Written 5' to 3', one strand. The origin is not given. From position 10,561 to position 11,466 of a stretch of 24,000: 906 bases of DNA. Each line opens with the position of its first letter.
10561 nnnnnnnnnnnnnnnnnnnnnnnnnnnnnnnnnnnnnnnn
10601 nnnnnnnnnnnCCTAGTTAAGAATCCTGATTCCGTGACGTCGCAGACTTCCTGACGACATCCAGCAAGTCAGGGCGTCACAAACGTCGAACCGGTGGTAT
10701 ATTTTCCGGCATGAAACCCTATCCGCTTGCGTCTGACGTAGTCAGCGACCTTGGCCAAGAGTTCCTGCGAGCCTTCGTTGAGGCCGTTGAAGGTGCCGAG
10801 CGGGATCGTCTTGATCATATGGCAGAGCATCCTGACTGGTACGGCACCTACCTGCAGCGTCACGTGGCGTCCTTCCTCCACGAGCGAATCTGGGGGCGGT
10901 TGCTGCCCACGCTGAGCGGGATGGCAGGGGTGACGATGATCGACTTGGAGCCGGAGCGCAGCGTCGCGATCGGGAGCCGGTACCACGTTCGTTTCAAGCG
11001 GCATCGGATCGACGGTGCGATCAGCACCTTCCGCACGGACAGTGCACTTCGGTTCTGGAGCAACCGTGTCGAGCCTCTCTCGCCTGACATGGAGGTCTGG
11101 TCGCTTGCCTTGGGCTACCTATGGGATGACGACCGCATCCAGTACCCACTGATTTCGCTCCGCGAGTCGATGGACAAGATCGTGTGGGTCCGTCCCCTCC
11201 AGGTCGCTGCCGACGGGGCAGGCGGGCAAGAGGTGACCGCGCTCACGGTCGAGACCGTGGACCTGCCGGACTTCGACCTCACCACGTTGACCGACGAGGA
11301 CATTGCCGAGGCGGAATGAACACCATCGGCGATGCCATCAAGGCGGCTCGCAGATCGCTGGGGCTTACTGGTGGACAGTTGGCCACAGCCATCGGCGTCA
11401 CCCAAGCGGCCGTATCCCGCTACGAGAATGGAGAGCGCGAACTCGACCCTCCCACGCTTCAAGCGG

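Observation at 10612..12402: Lower-GC two-gene module (unknown 202-aa protein + XRE-ImmA/IrrE peptidase fusion) wedged between thyA and folA-dinB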

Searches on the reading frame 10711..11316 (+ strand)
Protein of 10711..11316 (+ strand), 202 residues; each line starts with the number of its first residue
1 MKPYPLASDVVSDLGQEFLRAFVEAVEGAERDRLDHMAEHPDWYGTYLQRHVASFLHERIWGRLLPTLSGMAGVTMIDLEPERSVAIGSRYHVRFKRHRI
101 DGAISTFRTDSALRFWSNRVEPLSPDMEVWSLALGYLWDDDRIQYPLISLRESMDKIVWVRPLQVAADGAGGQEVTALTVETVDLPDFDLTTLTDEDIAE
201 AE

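Call 3: search_protein_families(library=pfam, proteins=[window:10711-11316:+], max_evalue=0.1)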
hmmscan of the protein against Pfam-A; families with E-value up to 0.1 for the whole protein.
window:10711-11316:+ (202 aa): 0 families

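Call 4: search_protein_families(library=ncbifam, proteins=[window:10711-11316:+], max_evalue=0.1)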
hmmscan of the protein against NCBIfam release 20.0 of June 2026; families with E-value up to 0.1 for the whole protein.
window:10711-11316:+ (202 aa): 0 families

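Call 6: find_homologous_proteins(query=window:10711-11316:+, max_evalue=0.001)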
Query window:10711-11316:+ (202 aa): 9 proteins with E <= 0.001 among 416 candidates.
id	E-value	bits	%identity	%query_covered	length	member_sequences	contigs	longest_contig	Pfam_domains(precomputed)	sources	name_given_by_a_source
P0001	4.7e-118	410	89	100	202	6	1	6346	-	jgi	-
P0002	7.9e-105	367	79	100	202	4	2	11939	-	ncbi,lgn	-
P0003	4.4e-76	273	76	80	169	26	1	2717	-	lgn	-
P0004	2.5e-60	222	55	98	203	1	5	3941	-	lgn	-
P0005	3.4e-58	215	54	99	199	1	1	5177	-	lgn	-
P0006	2.6e-34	137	40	94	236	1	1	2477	-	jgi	jgi:hypothetical protein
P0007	2.7e-34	137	41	96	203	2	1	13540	-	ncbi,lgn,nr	ncbi:MAG: hypothetical protein LBK95_06375 [Bifidobacteriaceae bacterium]|nr:hypothetical protein [B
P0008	5.0e-29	120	37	95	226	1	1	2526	-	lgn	-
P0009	2.4e-27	114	38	96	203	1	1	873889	-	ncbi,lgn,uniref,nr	ncbi:hypothetical protein [Rathayibacter sp. VKM Ac-2927]|uniref:hypothetical protein n=1 Tax=Rathay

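Call 7: search_protein_families(library=padloc, proteins=[window:10711-11316:+], max_evalue=1)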
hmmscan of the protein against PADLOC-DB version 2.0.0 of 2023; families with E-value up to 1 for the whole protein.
window:10711-11316:+ (202 aa): 0 families

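Call 8: search_protein_families(library=phrogs, proteins=[window:10711-11316:+], max_evalue=1)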
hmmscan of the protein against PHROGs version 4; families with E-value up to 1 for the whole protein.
window:10711-11316:+ (202 aa): 0 families

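Call 15: find_encoding_contigs(protein=P0009, flank=8000, max_places=3)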
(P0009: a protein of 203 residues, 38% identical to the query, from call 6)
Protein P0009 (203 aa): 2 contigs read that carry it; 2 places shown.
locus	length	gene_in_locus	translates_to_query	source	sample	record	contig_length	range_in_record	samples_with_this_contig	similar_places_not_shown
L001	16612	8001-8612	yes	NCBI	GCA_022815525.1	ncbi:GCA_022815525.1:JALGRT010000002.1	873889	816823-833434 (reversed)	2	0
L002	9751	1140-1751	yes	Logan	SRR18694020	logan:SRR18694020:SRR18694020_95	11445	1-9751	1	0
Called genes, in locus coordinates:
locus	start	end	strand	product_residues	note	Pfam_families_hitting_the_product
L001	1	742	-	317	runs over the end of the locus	PF19300:BPD_transp_1_N, PF00528:BPD_transp_1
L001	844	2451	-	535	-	PF00496:SBP_bac_5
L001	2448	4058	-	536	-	PF01869:BcrAD_BadFG (faint), PF05378:Hydant_A_N, PF01968:Hydantoinase_A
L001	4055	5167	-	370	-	PF06032:S-Me-THD_N, PF20906:S-Me-THD_C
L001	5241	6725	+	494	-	PF17853:GGDEF_2 (weak), PF13556:HTH_30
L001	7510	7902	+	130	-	-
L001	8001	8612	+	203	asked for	-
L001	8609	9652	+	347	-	PF01381:HTH_3, PF12844:HTH_19 (weak), PF13443:HTH_26 (faint), PF13560:HTH_31, PF06114:Peptidase_M78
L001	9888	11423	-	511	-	PF07690:MFS_1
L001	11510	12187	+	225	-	PF00857:Isochorismatase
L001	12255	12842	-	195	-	PF03551:PadR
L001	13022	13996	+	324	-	PF19300:BPD_transp_1_N, PF00528:BPD_transp_1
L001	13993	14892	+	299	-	PF00528:BPD_transp_1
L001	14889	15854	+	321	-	PF00005:ABC_tran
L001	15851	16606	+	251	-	PF00005:ABC_tran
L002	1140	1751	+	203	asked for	-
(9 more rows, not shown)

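Call 16: find_encoding_contigs(protein=P0007, flank=8000, max_places=3)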
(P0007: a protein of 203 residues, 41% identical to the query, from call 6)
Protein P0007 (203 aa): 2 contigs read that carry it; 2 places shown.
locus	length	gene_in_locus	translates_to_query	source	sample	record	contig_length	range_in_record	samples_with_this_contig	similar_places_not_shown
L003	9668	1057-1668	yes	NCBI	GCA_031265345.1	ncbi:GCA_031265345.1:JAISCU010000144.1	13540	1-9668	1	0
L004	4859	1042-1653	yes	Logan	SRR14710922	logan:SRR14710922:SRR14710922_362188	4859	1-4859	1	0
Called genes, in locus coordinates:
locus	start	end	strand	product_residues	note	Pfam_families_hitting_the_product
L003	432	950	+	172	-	-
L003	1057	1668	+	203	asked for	-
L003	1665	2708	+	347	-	PF01381:HTH_3, PF13560:HTH_31, PF06114:Peptidase_M78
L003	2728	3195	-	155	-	-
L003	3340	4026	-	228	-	-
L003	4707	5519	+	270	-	PF00440:TetR_N, PF17920:TetR_C_16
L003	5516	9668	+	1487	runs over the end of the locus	PF01869:BcrAD_BadFG, PF09989:DUF2229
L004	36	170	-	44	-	-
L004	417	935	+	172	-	-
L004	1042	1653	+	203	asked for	-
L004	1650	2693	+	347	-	PF01381:HTH_3, PF13560:HTH_31, PF06114:Peptidase_M78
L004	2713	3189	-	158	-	-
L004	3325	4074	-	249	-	-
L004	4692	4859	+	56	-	?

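Call 17: find_encoding_contigs(protein=P0002, flank=8000, max_places=3)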
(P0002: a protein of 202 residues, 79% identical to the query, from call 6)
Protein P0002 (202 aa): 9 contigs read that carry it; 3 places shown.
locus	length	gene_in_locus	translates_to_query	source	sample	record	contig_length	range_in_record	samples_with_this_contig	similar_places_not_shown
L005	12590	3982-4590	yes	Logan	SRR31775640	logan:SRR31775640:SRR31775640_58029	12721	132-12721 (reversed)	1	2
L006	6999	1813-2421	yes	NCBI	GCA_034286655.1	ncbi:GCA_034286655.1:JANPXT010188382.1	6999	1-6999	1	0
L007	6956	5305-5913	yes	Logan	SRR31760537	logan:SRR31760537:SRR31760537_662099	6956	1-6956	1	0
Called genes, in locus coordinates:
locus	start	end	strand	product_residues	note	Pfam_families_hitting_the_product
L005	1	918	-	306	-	?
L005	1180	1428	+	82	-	-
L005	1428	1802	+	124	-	-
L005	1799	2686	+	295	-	-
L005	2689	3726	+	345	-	-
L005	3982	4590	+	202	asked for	-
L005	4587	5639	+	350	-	PF01381:HTH_3, PF13560:HTH_31, PF15731:MqsA_antitoxin (faint), PF06114:Peptidase_M78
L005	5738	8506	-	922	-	PF20464:MmeI_N, PF20465:MmeI_hel, PF20473:MmeI_Mtase, PF20466:MmeI_TRD, PF20467:MmeI_C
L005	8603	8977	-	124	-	PF13443:HTH_26 (weak)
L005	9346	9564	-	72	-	PF01381:HTH_3 (weak)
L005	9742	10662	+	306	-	-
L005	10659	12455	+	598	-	-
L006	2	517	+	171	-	?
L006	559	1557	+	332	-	-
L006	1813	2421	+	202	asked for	-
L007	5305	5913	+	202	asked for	-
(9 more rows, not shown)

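Call 18: find_encoding_contigs(protein=P0001, flank=8000, max_places=3)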
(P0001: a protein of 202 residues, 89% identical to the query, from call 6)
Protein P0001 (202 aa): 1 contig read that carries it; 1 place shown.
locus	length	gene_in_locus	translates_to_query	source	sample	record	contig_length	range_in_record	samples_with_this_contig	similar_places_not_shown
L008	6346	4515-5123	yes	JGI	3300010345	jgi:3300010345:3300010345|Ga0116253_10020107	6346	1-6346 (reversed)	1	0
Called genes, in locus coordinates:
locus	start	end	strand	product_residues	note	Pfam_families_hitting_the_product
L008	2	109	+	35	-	?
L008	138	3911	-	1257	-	PF16078:2-oxogl_dehyd_N, PF00198:2-oxoacid_dh, PF00676:E1_dh, PF02779:Transket_pyr, PF16870:OxoGdeHyase_C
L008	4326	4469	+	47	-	-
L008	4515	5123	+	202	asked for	-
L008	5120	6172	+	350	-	PF01381:HTH_3, PF13560:HTH_31, PF06114:Peptidase_M78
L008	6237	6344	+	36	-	?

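Call 19: find_encoding_contigs(protein=P0004, flank=8000, max_places=4)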
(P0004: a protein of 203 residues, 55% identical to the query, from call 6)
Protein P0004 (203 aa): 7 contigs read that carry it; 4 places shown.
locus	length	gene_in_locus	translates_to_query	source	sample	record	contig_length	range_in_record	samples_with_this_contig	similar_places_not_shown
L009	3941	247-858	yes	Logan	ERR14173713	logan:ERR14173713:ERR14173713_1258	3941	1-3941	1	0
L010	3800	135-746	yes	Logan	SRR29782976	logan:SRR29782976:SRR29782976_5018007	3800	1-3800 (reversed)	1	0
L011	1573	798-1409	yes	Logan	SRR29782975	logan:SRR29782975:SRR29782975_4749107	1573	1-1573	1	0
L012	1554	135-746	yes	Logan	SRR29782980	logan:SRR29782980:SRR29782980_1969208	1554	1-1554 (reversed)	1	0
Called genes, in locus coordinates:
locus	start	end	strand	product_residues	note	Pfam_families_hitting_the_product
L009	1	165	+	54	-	?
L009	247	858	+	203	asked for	-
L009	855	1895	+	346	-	PF01381:HTH_3, PF13560:HTH_31, PF06114:Peptidase_M78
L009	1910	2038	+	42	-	-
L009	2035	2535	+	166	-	-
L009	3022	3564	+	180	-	-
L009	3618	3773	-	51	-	-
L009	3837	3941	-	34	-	?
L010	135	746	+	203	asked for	-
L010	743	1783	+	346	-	PF01381:HTH_3, PF13560:HTH_31, PF06114:Peptidase_M78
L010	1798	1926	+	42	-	-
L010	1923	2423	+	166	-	-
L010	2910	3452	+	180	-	-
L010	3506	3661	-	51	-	-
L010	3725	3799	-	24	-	?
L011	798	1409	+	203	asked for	-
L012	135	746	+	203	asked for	-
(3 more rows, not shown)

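Call 20: find_encoding_contigs(protein=P0005, flank=8000, max_places=3)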
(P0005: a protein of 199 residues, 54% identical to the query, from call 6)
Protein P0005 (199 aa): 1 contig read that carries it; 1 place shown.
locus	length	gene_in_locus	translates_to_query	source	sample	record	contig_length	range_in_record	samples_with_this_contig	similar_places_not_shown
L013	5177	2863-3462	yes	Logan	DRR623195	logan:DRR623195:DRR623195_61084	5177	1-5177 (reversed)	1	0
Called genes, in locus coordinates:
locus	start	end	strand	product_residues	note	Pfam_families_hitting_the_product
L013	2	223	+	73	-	?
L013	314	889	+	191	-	PF13338:AbiEi_4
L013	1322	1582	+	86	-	PF22548:AEP-TOTE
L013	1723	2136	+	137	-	-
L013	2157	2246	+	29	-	-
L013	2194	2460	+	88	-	-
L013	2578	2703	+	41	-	-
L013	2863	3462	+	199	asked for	-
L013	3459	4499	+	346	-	PF01381:HTH_3, PF13560:HTH_31, PF06114:Peptidase_M78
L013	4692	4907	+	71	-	-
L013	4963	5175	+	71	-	?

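Call 21: predict_structure(alignment_id=A1)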
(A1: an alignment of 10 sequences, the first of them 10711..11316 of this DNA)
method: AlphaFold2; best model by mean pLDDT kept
length: 202 residues; sequences in the alignment: 10
mean_pLDDT: 71.4   pTM: 0.75
mean pLDDT of the five models: 71.4, 70.7, 70.6, 70.0, 67.7
residues with pLDDT >= 90: 43; 70-90: 89; 50-70: 19; < 50: 51
segments of 3 or more residues with pLDDT < 50: 98-126, 181-202
pLDDT, mean of each block of 10 residues (from residue 1): 81 92 94 93 82 84 91 82 79 67 41 40 54 81 84 72 80 77 33 32 29
secondary structure, 60 per line:
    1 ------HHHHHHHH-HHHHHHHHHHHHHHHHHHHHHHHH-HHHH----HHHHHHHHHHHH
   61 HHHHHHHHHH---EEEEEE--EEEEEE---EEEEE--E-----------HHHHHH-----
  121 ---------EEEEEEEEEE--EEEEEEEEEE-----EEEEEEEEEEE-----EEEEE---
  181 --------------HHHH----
elements in order: H7-14 H16-39 H41-44 H49-70 E74-79 E82-87 E91-95 H110-115 E130-139 E142-151 E157-167 E173-177 H195-198

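Call 23: search_protein_representatives(alignment_id=A1)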
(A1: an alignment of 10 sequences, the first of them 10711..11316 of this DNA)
Query: 10 sequences, 203 profile positions. Proteins with E-value up to 0.001 (for the whole library): 234; up to 1e-10: 167; up to 1e-30: 74. The best 150 are listed.
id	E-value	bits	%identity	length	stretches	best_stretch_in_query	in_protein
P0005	1.1e-92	325.3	-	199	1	1-201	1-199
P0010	2.4e-70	252.5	-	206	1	2-201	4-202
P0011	3.5e-64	232.3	-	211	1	1-199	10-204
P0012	1.6e-63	230.1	-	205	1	2-201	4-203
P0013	9.8e-62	224.3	-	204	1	1-200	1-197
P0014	4.7e-60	218.8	-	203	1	3-199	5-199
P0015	6.7e-56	205.3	-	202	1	4-198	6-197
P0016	9.4e-56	204.8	-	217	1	2-200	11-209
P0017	1.7e-55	204.0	-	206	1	4-200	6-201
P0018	7.0e-55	202.0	-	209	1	1-196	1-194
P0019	1.6e-53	197.5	-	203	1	6-195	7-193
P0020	3.3e-53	196.5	-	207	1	2-201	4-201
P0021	1.6e-52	194.3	-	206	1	1-192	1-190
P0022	4.9e-52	192.7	-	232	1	3-125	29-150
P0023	1.3e-49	184.7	-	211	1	3-200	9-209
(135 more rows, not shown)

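Call 27: search_protein_families(library=pfam, alignment_id=A2, max_evalue=0.01)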
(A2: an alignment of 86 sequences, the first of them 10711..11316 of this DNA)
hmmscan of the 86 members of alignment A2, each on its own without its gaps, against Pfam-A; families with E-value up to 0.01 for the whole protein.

A. member 1, window:10711-11316:+ (202 aa): 0 families

B. families by the number of members that match (of 86 scanned): 3 families
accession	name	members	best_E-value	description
PF24084.1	DUF7369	1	0.0042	Domain of unknown function (DUF7369)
PF21214.3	SelB_WH_2nd_bact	1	0.0069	Selenocysteine-specific elongation factor, winged helix domain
PF18993.5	Rv0078B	1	0.0072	Rv0078B-related antitoxin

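Call 28: search_protein_families(library=padloc, alignment_id=A2, max_evalue=0.01)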
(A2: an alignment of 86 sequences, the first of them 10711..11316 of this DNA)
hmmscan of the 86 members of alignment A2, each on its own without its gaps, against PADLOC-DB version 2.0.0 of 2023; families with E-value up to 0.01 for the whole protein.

A. member 1, window:10711-11316:+ (202 aa): 0 families

B. families by the number of members that match (of 86 scanned): 0 families

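Call 29: fold_search(model_id=the predicted structure, library=pdb)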
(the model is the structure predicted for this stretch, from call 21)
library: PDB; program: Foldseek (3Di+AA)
matches with E <= 10: 528; with E <= 0.001: 0
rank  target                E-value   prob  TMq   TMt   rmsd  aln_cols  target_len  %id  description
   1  8pv1_Cf               1.3e-01  0.07  0.14  0.11  12.0       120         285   12  Chaetomium thermophilum pre-60S State 6 - pre-5S rotation - L1 intermediate - composite structure (released 2023-11-15)
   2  7ozs_C                1.4e-01  0.08  0.14  0.12  11.6       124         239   13  Structure of the hexameric 5S RNP from C. thermophilum (released 2022-10-12)
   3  5k63                  1.6e-01  0.14  0.20  0.11  11.9       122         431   15  Crystal structure of N-terminal amidase C187S (released 2017-01-11)
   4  2qb6_B                1.6e-01  0.08  0.18  0.11  15.6       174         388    7  Saccharomyces cerevisiae cytosolic exopolyphosphatase, sulfate complex (released 2007-12-11)
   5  5csa_B                2.1e-01  0.18  0.23  0.08   9.5       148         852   11  Crystal structure of domains BT-BCCP-AC1-AC5 of yeast acetyl-CoA carboxylase (released 2015-10-28)
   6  5hyy                  2.1e-01  0.12  0.18  0.10  11.8       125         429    9  Crystal structure of N-terminal amidase (released 2017-01-11)
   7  5yz8_B                2.2e-01  0.41  0.18  0.17   4.3        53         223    6  Crystal Structure of N-terminal C1 domain of KaiC (released 2019-01-30)
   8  2beb_A                2.2e-01  0.13  0.18  0.21  10.6       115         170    8  X-ray structure of Asn to Thr mutant of Winged Bean Chymotrypsin inhibitor (released 2006-06-13)
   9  2qb7_B                2.2e-01  0.06  0.16  0.10  15.5       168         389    7  Saccharomyces cerevisiae cytosolic exopolyphosphatase, phosphate complex (released 2007-12-11)
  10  5k61                  2.4e-01  0.12  0.19  0.11  10.8       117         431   13  Crystal structure of N-terminal amidase with Gln-Gly peptide (released 2017-04-19)
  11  7uoo_v                2.4e-01  0.05  0.14  0.11  12.2       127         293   10  Nucleoplasmic pre-60S intermediate of the Nog2 containing pre-rotation state (released 2023-03-15)
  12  5yz8_E                2.7e-01  0.38  0.18  0.17   4.3        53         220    6  Crystal Structure of N-terminal C1 domain of KaiC (released 2019-01-30)
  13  4tld_C                2.9e-01  0.41  0.18  0.17   4.4        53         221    6  Crystal structure of N-terminal C1 domain of KaiC (released 2015-07-01)
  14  4tle_F                3.1e-01  0.35  0.18  0.17   4.1        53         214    6  Crystal structure of N-terminal C1 domain of KaiC (released 2015-07-01)
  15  4tla_F                3.1e-01  0.30  0.19  0.18   5.3        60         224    5  Crystal structure of N-terminal C1 domain of KaiC (released 2015-07-01)
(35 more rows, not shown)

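Call 30: find_homologous_proteins(query=A2, max_evalue=0.00001)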
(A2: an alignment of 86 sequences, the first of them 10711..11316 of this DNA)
Query A2 (86 sequences) (202 aa, profile of the alignment): 11 proteins with E <= 0.00001 among 8000 candidates.
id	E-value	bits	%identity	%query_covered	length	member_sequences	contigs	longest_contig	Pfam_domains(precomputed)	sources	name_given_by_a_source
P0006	2.2e-69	251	40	94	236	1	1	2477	-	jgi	jgi:hypothetical protein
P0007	1.1e-68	249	41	96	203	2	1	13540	-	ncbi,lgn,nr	ncbi:MAG: hypothetical protein LBK95_06375 [Bifidobacteriaceae bacterium]|nr:hypothetical protein [B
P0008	2.2e-63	231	37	95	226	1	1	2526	-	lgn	-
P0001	2.7e-61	225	89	100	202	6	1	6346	-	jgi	-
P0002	8.9e-60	220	79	100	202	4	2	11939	-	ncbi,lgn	-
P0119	2.8e-58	215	25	74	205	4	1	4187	-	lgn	-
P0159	1.9e-56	209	24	77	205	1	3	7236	-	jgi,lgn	jgi:hypothetical protein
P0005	1.3e-55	206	54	99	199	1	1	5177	-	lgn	-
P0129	2.8e-54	202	26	79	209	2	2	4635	-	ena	-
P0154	2.9e-42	162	22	77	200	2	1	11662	-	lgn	-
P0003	4.1e-42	162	76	80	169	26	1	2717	-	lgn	-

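Call 32: find_related_loci(query=A1, collection=genome_contigs, flank=8000)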
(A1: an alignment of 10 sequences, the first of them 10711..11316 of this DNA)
Query A1 (202 aa) in genome_contigs; peptide patterns used: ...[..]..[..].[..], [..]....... (x = any residue, [..] = any of these).
32 stretches matched a pattern; 18 encode a relative of the query (tblastn E <= 1e-3); 18 distinct loci.
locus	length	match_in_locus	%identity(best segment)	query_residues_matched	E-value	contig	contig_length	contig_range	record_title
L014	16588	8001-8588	40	4-200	5e-43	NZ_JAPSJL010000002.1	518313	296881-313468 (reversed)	MAG: Zhihengliuella sp. isolate RM56_bin.013 NODE_5_length_518313_cov_22.428173, whole genome shotgun sequence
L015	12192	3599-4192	40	1-197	8e-39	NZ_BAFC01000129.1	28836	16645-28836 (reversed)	Gordonia sputi NBRC 100414, whole genome shotgun sequence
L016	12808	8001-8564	38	4-193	4e-37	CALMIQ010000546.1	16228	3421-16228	MAG TPA_asm: uncultured Micropruina sp. isolate SRR2107183_bin.11_CONCOCT_v1.1_MAG genome assembly, contig: ERZ794926.19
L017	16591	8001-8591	37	4-202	1e-36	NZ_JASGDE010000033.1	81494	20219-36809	MAG: Micropruina sp. isolate 1M007 JMF-2106-05-0001A.bin.7_32, whole genome shotgun sequence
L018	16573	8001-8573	37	4-196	5e-36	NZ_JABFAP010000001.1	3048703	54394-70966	Agrococcus sp. KRD186 Scaffold_1, whole genome shotgun sequence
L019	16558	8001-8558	38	4-191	1e-35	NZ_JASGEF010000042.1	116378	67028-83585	MAG: Micropruina sp. isolate 6M026 JMF-2106-05-0006A.bin.26_41, whole genome shotgun sequence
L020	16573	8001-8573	37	4-196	1e-35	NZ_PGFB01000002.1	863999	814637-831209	Compostimonas suwonensis strain DSM 25625 Ga0181017_102, whole genome shotgun sequence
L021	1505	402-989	37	4-201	5e-36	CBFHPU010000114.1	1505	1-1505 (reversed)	MAG: Pontimonas sp. isolate AGTU_5_bin_30_permissive genome assembly, contig: AGTU_5_bin_30_permissive_c153, whole genom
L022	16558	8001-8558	37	4-191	6e-34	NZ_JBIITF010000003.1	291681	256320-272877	MAG: Microbacterium sp. isolate ME2004-06-11_3300042997_group2_bin61 Rohwer_bin147_scaffold_7_c1, whole genome shotgun s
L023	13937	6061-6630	37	5-196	7e-34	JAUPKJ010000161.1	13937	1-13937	MAG: Actinomycetota bacterium isolate erpe_2018_pw_0hr_WHONDRS-PP48-000085_B_bin.17 scaffold_670063, whole genome shotgu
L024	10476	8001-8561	37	5-195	4e-34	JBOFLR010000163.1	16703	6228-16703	MAG: Dermatophilaceae bacterium isolate WFFMC_MAG_335 k139_35601_flag=0_multi=22.1427_len=16703, whole genome shotgun se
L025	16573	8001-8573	36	4-196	8e-34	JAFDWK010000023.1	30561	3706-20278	MAG: Actinomycetota bacterium isolate SZAS-4 ACTI-TMP-1__23__length-30561, whole genome shotgun sequence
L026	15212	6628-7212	36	2-197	1e-33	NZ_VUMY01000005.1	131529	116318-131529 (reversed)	Mobiluncus porci strain RF-GAM-744-WT-7 seq5, whole genome shotgun sequence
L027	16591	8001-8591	34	4-202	2e-33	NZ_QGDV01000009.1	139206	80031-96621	Rathayibacter iranicus NCPPB 2253 = VKM Ac-1602 Ga0139025_109, whole genome shotgun sequence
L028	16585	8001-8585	37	3-199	8e-33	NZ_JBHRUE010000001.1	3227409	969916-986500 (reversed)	Clavibacter michiganensis subsp. insidiosus strain ICMP 2621 tig00000001, whole genome shotgun sequence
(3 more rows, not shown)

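Call 35: list_cluster_members(proteins=[window:10711-11316:+, window:11316-12365:+, window:10096-10608:-, window:13080-13871:-])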
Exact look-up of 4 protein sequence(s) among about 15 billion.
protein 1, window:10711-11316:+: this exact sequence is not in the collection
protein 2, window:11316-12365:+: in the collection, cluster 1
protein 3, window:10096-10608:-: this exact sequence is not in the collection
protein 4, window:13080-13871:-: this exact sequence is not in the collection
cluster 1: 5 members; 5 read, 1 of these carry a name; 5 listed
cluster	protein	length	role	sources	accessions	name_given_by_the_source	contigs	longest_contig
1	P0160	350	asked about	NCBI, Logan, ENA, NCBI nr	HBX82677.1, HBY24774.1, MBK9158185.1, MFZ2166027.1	MAG: XRE family transcriptional regulator [Propionibacteriaceae bacterium] | XRE family transcriptional regulator [Micropruina sp.]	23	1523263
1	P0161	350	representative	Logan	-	-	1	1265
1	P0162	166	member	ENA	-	-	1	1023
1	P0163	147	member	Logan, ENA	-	-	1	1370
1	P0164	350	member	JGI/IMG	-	-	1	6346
